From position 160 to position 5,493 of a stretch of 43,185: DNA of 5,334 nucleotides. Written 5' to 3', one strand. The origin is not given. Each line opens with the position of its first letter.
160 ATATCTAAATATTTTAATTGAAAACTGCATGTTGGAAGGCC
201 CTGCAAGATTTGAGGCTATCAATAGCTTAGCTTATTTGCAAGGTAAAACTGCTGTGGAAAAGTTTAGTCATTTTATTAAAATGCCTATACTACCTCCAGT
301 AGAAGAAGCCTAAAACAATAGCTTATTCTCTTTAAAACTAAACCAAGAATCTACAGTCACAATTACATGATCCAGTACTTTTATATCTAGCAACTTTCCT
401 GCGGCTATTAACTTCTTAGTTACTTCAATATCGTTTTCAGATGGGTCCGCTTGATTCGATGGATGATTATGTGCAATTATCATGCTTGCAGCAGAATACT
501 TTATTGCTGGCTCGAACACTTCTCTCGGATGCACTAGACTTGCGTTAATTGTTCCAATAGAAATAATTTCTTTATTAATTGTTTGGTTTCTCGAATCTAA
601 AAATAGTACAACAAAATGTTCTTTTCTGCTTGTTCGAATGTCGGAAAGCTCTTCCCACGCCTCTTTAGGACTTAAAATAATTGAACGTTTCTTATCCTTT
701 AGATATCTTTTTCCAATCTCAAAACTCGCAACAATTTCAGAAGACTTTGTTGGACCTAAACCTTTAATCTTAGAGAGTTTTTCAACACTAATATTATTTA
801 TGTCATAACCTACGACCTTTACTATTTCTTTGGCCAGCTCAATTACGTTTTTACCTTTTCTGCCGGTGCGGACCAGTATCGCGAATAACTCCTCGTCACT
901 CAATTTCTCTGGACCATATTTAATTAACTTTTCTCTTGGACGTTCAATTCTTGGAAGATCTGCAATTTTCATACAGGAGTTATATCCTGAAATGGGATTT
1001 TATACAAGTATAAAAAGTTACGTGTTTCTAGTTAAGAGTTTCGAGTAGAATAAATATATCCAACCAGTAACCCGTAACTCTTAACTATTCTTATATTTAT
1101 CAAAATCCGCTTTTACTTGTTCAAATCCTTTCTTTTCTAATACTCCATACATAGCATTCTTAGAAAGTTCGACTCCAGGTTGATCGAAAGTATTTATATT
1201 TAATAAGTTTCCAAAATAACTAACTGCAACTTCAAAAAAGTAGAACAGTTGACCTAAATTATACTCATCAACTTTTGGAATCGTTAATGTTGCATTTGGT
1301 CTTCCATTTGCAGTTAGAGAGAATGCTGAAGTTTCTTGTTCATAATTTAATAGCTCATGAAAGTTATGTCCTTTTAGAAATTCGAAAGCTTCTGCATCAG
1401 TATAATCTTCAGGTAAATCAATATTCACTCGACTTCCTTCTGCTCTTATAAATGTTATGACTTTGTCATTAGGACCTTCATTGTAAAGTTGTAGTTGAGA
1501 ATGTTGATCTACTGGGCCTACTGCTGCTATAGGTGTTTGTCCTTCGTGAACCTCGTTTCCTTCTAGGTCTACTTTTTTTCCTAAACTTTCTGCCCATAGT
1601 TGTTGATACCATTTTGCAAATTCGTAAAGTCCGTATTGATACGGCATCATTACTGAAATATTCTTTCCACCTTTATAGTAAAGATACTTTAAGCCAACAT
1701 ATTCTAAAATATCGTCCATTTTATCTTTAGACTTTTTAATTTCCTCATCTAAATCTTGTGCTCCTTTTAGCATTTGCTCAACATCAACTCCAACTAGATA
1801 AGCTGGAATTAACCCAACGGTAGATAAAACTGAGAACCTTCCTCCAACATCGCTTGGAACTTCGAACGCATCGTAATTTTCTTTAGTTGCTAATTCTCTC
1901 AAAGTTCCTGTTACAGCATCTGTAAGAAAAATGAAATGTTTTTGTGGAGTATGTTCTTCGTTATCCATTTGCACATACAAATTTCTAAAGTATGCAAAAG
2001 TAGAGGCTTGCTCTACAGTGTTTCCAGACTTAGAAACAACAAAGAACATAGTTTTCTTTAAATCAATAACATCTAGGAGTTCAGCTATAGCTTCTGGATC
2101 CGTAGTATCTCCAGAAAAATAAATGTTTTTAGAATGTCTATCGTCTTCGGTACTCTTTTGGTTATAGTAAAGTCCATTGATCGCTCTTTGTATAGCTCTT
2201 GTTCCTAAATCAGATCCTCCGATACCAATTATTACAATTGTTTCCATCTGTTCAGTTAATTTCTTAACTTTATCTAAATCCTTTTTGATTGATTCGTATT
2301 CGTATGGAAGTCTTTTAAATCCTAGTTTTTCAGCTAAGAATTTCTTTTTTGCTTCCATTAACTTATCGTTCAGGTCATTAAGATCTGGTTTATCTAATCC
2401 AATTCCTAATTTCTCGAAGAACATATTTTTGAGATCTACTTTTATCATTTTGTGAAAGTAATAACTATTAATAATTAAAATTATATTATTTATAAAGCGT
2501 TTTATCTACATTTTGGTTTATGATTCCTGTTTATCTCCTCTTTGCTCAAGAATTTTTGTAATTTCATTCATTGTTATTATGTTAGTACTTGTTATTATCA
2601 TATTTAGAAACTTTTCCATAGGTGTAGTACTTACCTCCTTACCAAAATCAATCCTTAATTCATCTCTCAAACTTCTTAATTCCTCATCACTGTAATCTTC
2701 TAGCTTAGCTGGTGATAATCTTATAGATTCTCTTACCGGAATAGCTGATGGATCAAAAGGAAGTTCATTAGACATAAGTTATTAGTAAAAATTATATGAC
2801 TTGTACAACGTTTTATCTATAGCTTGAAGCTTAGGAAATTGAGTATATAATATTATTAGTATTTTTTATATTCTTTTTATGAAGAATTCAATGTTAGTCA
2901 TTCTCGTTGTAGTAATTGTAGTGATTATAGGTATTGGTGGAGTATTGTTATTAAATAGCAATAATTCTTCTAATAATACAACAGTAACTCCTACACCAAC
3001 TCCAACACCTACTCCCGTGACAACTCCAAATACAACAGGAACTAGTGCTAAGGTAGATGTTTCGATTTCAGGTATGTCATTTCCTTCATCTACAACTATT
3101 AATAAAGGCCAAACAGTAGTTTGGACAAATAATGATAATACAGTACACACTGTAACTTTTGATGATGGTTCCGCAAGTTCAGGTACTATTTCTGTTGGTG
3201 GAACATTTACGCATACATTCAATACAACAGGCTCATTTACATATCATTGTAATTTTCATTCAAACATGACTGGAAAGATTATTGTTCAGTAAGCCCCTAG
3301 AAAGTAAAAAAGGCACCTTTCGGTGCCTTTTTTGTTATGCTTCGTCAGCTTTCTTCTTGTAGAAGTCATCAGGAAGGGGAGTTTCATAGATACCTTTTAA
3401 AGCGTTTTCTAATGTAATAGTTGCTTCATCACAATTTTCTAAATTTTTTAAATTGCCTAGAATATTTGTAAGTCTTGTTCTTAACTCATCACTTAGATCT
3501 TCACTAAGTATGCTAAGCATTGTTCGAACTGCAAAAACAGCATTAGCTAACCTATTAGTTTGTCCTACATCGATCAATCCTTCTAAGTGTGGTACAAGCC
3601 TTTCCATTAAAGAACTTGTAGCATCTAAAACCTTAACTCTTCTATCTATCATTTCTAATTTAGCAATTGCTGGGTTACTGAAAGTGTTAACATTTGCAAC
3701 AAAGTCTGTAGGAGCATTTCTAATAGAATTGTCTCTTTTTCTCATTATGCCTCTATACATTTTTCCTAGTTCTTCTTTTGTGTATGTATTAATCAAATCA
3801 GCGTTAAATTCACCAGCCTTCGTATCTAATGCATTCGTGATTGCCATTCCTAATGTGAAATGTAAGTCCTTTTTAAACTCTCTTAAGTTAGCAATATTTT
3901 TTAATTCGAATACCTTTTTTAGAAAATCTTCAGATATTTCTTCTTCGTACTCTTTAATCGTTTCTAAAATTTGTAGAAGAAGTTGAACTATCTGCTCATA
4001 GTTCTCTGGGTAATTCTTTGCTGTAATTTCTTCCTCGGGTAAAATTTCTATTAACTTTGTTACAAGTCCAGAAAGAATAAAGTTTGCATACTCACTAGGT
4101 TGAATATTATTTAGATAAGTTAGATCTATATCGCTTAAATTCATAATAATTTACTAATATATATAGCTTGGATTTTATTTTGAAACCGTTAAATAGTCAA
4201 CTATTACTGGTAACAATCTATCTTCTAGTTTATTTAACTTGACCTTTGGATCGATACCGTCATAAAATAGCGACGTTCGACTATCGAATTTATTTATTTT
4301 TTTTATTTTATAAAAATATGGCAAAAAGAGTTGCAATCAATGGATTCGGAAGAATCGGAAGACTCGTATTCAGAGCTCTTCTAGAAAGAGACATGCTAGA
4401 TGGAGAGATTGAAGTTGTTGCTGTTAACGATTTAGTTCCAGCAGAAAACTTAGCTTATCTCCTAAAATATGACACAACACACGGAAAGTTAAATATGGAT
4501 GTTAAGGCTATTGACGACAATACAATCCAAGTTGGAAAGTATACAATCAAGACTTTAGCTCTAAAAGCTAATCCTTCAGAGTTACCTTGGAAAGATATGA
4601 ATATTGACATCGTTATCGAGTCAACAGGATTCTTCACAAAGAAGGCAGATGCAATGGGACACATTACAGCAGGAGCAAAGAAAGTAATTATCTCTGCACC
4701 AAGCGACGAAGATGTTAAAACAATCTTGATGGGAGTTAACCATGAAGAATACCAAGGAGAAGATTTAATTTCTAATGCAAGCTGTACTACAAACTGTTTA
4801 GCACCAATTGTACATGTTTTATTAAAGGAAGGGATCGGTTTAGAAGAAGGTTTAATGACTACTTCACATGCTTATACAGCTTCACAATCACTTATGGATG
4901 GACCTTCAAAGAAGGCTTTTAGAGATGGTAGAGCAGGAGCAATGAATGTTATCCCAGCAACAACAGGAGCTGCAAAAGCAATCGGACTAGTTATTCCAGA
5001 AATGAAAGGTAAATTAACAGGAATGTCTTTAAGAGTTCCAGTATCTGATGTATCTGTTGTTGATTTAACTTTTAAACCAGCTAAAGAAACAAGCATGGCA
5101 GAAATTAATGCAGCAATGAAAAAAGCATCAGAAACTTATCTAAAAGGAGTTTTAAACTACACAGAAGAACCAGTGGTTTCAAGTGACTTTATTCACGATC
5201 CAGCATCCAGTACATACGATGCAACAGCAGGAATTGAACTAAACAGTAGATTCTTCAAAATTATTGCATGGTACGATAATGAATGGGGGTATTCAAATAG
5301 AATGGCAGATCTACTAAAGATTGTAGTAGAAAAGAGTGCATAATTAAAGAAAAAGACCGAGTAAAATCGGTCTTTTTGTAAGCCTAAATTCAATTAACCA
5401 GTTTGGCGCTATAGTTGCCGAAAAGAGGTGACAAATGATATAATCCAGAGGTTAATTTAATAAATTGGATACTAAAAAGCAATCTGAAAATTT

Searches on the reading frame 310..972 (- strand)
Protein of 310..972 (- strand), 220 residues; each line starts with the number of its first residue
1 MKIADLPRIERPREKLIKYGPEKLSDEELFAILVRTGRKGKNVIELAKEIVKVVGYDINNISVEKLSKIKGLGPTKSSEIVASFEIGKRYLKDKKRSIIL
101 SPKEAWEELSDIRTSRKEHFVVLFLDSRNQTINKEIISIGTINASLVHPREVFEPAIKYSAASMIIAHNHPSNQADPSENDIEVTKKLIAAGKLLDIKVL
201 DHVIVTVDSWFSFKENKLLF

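Call 93: search_protein_families(library=pfam, proteins=[window:310-972:-], max_evalue=0.001)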
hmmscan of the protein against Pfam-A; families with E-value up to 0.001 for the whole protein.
window:310-972:- (220 aa): 3 families
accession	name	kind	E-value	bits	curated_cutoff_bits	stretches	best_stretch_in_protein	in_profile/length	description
PF04002.20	RadC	-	7e-43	145.9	22.1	1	105-217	7-120/121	RadC-like JAB domain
PF20582.4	UPF0758_N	-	5.9e-23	81.2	27.1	1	3-77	1-76/77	UPF0758 N-terminal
PF12836.13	HHH_3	-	0.00012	22.5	27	1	51-82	1-32/65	Helix-hairpin-helix motif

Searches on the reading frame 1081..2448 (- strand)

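Call 93: search_protein_families(library=pfam, proteins=[window:1081-2448:-], max_evalue=0.001)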
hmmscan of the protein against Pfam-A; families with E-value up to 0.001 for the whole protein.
window:1081-2448:- (455 aa): 1 family
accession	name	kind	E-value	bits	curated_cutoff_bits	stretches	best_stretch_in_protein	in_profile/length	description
PF00342.24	PGI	-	7.3e-41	140.7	22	1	66-452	94-481/486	Phosphoglucose isomerase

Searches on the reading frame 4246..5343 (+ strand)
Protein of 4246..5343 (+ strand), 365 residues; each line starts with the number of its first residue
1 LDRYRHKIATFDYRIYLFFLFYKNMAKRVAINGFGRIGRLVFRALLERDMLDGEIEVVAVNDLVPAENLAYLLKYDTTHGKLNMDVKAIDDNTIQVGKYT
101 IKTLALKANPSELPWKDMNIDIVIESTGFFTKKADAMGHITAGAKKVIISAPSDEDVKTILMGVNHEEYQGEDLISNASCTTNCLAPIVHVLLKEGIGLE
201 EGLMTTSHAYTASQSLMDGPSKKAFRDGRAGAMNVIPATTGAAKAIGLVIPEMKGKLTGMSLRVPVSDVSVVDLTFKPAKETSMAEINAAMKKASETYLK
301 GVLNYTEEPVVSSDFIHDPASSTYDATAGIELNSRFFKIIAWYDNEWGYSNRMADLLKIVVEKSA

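Call 93: search_protein_families(library=pfam, proteins=[window:4246-5343:+], max_evalue=0.001)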
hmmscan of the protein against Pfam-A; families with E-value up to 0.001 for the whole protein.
window:4246-5343:+ (365 aa): 2 families
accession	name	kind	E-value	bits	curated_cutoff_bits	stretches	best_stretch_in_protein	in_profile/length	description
PF02800.25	Gp_dh_C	-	8.2e-61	204.6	24.4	1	185-343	1-158/158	Glyceraldehyde 3-phosphate dehydrogenase, C-terminal domain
PF00044.30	Gp_dh_N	-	2.3e-34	118.1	31.7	1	28-133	2-101/101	Glyceraldehyde 3-phosphate dehydrogenase, NAD binding domain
